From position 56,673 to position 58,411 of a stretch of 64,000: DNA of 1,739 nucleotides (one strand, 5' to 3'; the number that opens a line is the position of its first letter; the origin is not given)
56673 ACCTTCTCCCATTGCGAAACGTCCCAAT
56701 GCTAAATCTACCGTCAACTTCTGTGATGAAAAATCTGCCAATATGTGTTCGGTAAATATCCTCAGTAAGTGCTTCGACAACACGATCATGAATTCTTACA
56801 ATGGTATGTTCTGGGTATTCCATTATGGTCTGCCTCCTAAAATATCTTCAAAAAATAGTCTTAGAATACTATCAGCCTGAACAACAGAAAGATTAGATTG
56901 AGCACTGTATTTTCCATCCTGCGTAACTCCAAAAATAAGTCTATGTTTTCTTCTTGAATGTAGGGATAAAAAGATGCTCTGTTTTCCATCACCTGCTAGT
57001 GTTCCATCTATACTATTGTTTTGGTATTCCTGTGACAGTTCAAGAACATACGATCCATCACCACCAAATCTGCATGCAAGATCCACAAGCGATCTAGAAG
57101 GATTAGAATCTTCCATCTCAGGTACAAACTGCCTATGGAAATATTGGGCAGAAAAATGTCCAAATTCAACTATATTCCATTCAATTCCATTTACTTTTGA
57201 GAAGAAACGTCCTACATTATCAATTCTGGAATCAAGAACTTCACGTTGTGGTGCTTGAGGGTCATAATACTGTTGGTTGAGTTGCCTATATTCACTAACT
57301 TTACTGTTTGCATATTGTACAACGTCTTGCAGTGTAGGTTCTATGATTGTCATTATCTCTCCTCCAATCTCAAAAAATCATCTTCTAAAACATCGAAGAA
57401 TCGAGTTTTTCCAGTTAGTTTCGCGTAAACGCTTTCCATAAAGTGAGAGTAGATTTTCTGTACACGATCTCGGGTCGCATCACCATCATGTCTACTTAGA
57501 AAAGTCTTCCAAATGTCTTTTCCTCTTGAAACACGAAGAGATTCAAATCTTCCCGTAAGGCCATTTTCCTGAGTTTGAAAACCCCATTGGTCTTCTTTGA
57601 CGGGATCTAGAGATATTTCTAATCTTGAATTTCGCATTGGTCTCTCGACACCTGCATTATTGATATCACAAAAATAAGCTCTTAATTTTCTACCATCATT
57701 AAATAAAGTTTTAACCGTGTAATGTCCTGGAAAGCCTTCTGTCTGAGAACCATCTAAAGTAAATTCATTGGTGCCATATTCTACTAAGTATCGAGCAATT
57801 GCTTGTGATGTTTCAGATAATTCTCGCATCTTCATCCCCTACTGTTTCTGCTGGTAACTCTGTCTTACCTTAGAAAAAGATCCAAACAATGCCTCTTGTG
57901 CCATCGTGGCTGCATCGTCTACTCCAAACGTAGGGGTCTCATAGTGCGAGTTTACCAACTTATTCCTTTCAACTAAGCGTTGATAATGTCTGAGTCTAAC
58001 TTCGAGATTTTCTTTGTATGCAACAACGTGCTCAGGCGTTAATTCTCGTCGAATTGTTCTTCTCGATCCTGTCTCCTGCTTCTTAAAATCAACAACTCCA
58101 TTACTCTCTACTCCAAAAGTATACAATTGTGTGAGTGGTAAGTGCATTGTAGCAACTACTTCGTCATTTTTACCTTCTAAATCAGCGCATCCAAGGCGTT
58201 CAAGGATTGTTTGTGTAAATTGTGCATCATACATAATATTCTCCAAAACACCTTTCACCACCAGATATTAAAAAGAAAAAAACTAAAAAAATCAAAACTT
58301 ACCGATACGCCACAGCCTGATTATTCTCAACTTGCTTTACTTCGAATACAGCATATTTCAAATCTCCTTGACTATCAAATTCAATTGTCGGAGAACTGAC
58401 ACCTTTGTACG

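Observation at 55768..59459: Six-gene minus-strand block: orphan LivJ-like binding lipoprotein followed by five ORFans (four translationally coupled) with no recognisable domains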

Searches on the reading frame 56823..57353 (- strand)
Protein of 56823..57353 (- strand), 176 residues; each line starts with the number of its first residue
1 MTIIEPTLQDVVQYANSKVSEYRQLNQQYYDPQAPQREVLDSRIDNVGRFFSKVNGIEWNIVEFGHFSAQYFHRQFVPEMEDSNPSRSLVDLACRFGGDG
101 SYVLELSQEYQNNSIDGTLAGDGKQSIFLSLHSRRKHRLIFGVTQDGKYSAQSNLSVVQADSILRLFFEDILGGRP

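Call 3: search_protein_families(library=pfam, proteins=[window:56823-57353:-], max_evalue=1)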
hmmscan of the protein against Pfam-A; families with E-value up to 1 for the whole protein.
window:56823-57353:- (176 aa): 0 families

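Call 4: search_protein_families(library=ncbifam, proteins=[window:56823-57353:-], max_evalue=1)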
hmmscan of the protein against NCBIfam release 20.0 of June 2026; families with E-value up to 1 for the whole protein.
window:56823-57353:- (176 aa): 0 families

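Call 5: search_protein_families(library=padloc, proteins=[window:56823-57353:-], max_evalue=1)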
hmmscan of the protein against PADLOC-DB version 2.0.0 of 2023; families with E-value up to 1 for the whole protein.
window:56823-57353:- (176 aa): 0 families

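Call 11: find_encoding_contigs(protein=window:56823-57353:-, flank=10000, max_places=6)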
Protein window:56823-57353:- (176 aa): 3 contigs read that carry it; 1 place shown.
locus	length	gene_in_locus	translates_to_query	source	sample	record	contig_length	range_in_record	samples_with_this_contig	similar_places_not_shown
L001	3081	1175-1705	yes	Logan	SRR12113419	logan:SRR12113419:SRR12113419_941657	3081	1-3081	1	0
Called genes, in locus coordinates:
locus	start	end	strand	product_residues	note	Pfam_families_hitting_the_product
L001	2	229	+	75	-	?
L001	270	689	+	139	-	-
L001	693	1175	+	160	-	-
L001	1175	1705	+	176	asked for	-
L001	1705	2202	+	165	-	-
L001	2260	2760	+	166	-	PF06610:AlaE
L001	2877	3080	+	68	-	?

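Call 18: search_protein_families(library=phrogs, proteins=[window:56823-57353:-], max_evalue=1)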
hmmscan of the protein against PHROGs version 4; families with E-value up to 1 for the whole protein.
window:56823-57353:- (176 aa): 1 family
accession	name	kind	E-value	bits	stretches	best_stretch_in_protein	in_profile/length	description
phrog_21261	-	unknown function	0.093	13.7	1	142-166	34-58/73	-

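Call 112: search_solved_structures(query=window:56823-57353:-, max_evalue=10)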
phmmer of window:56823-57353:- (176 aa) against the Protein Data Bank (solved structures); distinct sequences matched with E-value up to 10: 0.

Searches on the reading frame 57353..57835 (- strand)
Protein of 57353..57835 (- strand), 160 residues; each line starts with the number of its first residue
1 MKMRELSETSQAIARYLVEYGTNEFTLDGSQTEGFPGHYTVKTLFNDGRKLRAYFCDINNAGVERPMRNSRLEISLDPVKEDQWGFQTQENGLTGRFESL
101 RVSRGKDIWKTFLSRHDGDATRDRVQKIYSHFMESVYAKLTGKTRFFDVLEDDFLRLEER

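Call 3: search_protein_families(library=pfam, proteins=[window:57353-57835:-], max_evalue=1)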
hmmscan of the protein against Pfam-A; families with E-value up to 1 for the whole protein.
window:57353-57835:- (160 aa): 0 families

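Call 4: search_protein_families(library=ncbifam, proteins=[window:57353-57835:-], max_evalue=1)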
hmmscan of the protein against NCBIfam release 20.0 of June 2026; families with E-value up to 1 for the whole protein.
window:57353-57835:- (160 aa): 0 families

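Call 5: search_protein_families(library=padloc, proteins=[window:57353-57835:-], max_evalue=1)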
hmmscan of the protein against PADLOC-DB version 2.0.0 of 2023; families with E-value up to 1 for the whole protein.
window:57353-57835:- (160 aa): 0 families

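Call 18: search_protein_families(library=phrogs, proteins=[window:57353-57835:-], max_evalue=1)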
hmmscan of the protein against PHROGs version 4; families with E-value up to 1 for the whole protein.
window:57353-57835:- (160 aa): 0 families

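Call 30: search_solved_structures(query=A2, max_evalue=10)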
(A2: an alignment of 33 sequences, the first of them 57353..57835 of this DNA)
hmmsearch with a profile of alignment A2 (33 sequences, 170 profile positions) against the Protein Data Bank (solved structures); distinct sequences matched with E-value up to 10: 2.
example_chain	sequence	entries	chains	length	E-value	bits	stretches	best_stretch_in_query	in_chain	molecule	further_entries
6r8f_B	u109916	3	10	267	0.33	14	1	7-50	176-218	BRISC complex subunit Abraxas 2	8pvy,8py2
4oh8_B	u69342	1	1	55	0.38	13.8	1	120-153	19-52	Ras association domain-containing protein 5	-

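Call 33: search_protein_families(library=pfam, alignment_id=A2, max_evalue=0.1)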
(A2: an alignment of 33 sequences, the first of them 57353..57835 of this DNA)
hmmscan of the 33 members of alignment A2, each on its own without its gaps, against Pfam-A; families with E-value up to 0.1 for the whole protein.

A. member 1, window:57353-57835:- (160 aa): 0 families

B. families by the number of members that match (of 33 scanned): 7 families
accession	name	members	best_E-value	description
PF10518.14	TAT_signal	1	0.0055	TAT (twin-arginine translocation) pathway signal sequence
PF01172.24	SBDS_N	1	0.007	Shwachman-Bodian-Diamond syndrome (SBDS) N-terminal domain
PF20251.4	Big_14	1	0.051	Bacterial Ig-like domain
PF01429.25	MBD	1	0.052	Methyl-CpG binding domain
PF04266.20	ASCH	1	0.055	ASCH domain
PF11178.13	DUF2963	1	0.061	Protein of unknown function (DUF2963)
PF19584.4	MCAfunc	1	0.074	MCAfunc domain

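Call 40: find_related_loci(query=A6, collection=genome_contigs, flank=10000)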
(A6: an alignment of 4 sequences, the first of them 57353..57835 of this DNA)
Query A6 (160 aa) in genome_contigs; peptide patterns used: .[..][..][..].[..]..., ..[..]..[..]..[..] (x = any residue, [..] = any of these).
56 stretches matched a pattern, but none encodes a relative of the query by tblastn (E <= 1e-3).

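Call 60: predict_structure(alignment_id=A2)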
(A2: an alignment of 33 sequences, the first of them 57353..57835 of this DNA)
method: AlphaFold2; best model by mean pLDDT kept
length: 160 residues; sequences in the alignment: 33
mean_pLDDT: 94.2   pTM: 0.89
mean pLDDT of the five models: 94.2, 93.8, 93.3, 93.2, 92.6
residues with pLDDT >= 90: 136; 70-90: 20; 50-70: 4; < 50: 0
segments of 3 or more residues with pLDDT < 50: none
pLDDT, mean of each block of 10 residues (from residue 1): 91 98 98 98 96 98 98 98 96 98 94 95 95 95 77 81
secondary structure, 60 per line:
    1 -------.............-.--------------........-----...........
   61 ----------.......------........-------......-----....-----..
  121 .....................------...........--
elements in order: H8-20 E37-44 E50-57 E71-77 E84-91 E99-104 E110-113 H119-141 H148-158

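Call 96: find_related_loci(query=A6, collection=viral_contigs, flank=8000)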
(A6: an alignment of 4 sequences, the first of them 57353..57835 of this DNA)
Query A6 (160 aa) in viral_contigs; peptide patterns used: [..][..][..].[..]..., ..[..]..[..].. (x = any residue, [..] = any of these).
82 stretches matched a pattern, but none encodes a relative of the query by tblastn (E <= 1e-3).

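Call 119: search_protein_families(library=padloc, alignment_id=A2, max_evalue=0.01)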
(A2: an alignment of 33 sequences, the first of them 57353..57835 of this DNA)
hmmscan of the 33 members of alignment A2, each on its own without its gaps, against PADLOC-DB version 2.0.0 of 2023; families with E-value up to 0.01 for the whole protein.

A. member 1, window:57353-57835:- (160 aa): 0 families

B. families by the number of members that match (of 33 scanned): 1 family
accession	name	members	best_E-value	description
PDLC00689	Effector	1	0.006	2TM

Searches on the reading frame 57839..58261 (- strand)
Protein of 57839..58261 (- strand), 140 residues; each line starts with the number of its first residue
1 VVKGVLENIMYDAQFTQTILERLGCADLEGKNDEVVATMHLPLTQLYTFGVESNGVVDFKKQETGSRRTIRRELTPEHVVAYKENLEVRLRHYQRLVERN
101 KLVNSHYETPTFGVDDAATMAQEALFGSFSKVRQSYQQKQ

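Call 3: search_protein_families(library=pfam, proteins=[window:57839-58261:-], max_evalue=1)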
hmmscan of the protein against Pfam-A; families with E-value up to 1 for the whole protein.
window:57839-58261:- (140 aa): 0 families

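Call 4: search_protein_families(library=ncbifam, proteins=[window:57839-58261:-], max_evalue=1)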
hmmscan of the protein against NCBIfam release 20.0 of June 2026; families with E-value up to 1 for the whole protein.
window:57839-58261:- (140 aa): 0 families

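Call 5: search_protein_families(library=padloc, proteins=[window:57839-58261:-], max_evalue=1)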
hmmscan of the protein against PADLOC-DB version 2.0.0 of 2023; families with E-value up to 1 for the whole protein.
window:57839-58261:- (140 aa): 0 families

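Call 18: search_protein_families(library=phrogs, proteins=[window:57839-58234:-], max_evalue=1)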
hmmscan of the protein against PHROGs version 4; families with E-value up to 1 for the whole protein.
window:57839-58234:- (131 aa): 1 family
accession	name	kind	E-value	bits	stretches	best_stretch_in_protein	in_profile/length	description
phrog_35294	-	unknown function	0.041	14.8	0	100-115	9-24/49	-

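Call 29: search_solved_structures(query=A1, max_evalue=10)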
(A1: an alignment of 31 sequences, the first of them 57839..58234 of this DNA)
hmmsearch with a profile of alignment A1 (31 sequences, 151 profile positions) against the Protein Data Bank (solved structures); distinct sequences matched with E-value up to 10: 1.
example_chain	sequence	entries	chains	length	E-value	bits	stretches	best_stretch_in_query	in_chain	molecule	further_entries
7t4e_B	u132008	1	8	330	0.53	13.2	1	103-136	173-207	Epx1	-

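Call 32: search_protein_families(library=pfam, alignment_id=A1, max_evalue=0.1)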
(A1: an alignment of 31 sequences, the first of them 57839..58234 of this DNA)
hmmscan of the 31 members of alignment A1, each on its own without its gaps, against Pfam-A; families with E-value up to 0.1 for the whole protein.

A. member 1, window:57839-58234:- (131 aa): 0 families

B. families by the number of members that match (of 31 scanned): 27 families (the first 25 are shown)
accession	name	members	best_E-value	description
PF00213.23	OSCP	4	0.0028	ATP synthase delta (OSCP) subunit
PF01343.23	Peptidase_S49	2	0.065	Peptidase family S49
PF00805.28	Pentapeptide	1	6.6e-20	Pentapeptide repeats (8 copies)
PF13599.13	Pentapeptide_4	1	3.7e-12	Pentapeptide repeat region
PF25296.1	Decapeptide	1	6.7e-08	Decapeptide repeat region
PF13576.12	Pentapeptide_3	1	7.9e-08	Pentapeptide repeats (9 copies)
PF03602.21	Cons_hypoth95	1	0.0076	Conserved hypothetical protein 95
PF23162.1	AEP_C962R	1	0.01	C962R protein N-terminal AEP domain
PF08781.15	DP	1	0.016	Transcription factor DP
PF23246.1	CC_CDK5RAP2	1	0.017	CDK5 regulatory subunit-associated protein 2-like, coiled coil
PF11185.13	DUF2971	1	0.018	Protein of unknown function (DUF2971)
PF16294.10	RSB_motif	1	0.027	RNSP1-SAP18 binding (RSB) motif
PF14929.12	TAF1_subA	1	0.028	TAF RNA Polymerase I subunit A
PF21228.3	RuBisCO_activase_AAA_helical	1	0.035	Ribulose bisphosphate carboxylase/oxygenase activase, AAA, helical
PF04297.20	UPF0122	1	0.046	Putative helix-turn-helix protein, YlxM / p13 like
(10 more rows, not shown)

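Call 75: find_homologous_proteins(query=A1, max_evalue=0.001)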
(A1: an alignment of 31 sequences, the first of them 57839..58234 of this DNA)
Query A1 (31 sequences) (131 aa, profile of the alignment): 4 proteins with E <= 0.001 among 4069 candidates.
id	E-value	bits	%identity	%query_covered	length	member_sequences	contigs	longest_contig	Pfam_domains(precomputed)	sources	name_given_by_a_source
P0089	7.4e-41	157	100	100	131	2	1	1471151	-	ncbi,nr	ncbi:hypothetical protein HYV86_07865 [Candidatus Woesearchaeota archaeon]|nr:hypothetical protein [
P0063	3.7e-32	129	31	79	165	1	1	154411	-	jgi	jgi:hypothetical protein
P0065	4.6e-32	129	27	95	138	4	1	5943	-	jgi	jgi:hypothetical protein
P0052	5.7e-32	128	34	79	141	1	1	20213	-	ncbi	-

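Call 82: predict_structure(alignment_id=A1)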
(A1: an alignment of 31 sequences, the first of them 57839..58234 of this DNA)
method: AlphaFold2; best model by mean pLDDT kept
length: 131 residues; sequences in the alignment: 31
mean_pLDDT: 93.7   pTM: 0.86
mean pLDDT of the five models: 93.7, 93.5, 93.4, 92.4, 91.6
residues with pLDDT >= 90: 105; 70-90: 23; 50-70: 3; < 50: 0
segments of 3 or more residues with pLDDT < 50: none
pLDDT, mean of each block of 10 residues (from residue 1): 94 98 98 96 87 79 95 98 98 98 98 97 86 53
secondary structure, 60 per line:
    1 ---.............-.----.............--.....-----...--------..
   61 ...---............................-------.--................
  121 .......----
elements in order: H4-16 H23-35 E38-42 E48-50 E59-63 H67-94 H105-127

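Call 98: fold_search(model_id=the predicted structure, library=viral)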
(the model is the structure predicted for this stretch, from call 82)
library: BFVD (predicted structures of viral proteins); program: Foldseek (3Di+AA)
matches with E <= 10: 245; with E <= 0.001: 0
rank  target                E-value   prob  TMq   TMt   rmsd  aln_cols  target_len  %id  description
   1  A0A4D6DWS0            4.1e-01  0.11  0.24  0.21  18.4       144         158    9  Uncharacterized protein [Edwardsiella phage pEt-SU]
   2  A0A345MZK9            5.4e-01  0.09  0.20  0.08  23.4       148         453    8  (no name in the UniProt tables at hand)
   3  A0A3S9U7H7            6.7e-01  0.09  0.18  0.23  14.7       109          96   16  (no name in the UniProt tables at hand)
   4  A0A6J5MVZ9            7.5e-01  0.14  0.25  0.08  14.3       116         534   18  Uncharacterized protein [uncultured Caudovirales phage]
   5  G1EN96                7.5e-01  0.07  0.18  0.07  17.5       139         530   15  RNA-directed RNA polymerase (Fragment) [Trailing lespedeza virus 1]
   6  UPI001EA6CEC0         8.9e-01  0.07  0.23  0.19  16.0       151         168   11  (no name look-up for this kind of identifier)
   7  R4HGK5                8.9e-01  0.06  0.16  0.03  16.5       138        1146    9  p3 protein [Southern rice black-streaked dwarf virus]
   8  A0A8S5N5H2            9.9e-01  0.10  0.22  0.18  11.8       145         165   10  Uncharacterized protein [Myoviridae sp. ctsip2]
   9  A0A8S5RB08            1.2e+00  0.07  0.20  0.21  12.7       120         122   18  Uncharacterized protein [virus sp. ctuZj11]
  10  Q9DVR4                1.3e+00  0.03  0.13  0.13  16.8        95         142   17  ORF117 protein [Plutella xylostella granulovirus]
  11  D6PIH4                1.4e+00  0.07  0.23  0.09  24.5       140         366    9  (no name in the UniProt tables at hand)
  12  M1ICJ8                1.4e+00  0.04  0.14  0.13  18.1       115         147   14  (no name in the UniProt tables at hand)
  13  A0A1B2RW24            1.4e+00  0.03  0.18  0.10  17.0       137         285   10  F-box domain-containing protein [Lymphocystis disease virus 3]
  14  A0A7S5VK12            1.5e+00  0.02  0.13  0.12  17.8       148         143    9  (no name in the UniProt tables at hand)
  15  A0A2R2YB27            1.6e+00  0.02  0.15  0.13  23.0       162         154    9  Uncharacterized protein [Pseudomonas phage PPSC2]
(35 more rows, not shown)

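Call 120: search_protein_families(library=padloc, alignment_id=A1, max_evalue=0.01)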
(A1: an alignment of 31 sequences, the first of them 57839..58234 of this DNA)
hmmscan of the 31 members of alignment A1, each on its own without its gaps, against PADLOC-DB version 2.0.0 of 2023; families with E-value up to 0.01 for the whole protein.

A. member 1, window:57839-58234:- (131 aa): 0 families

B. families by the number of members that match (of 31 scanned): 0 families
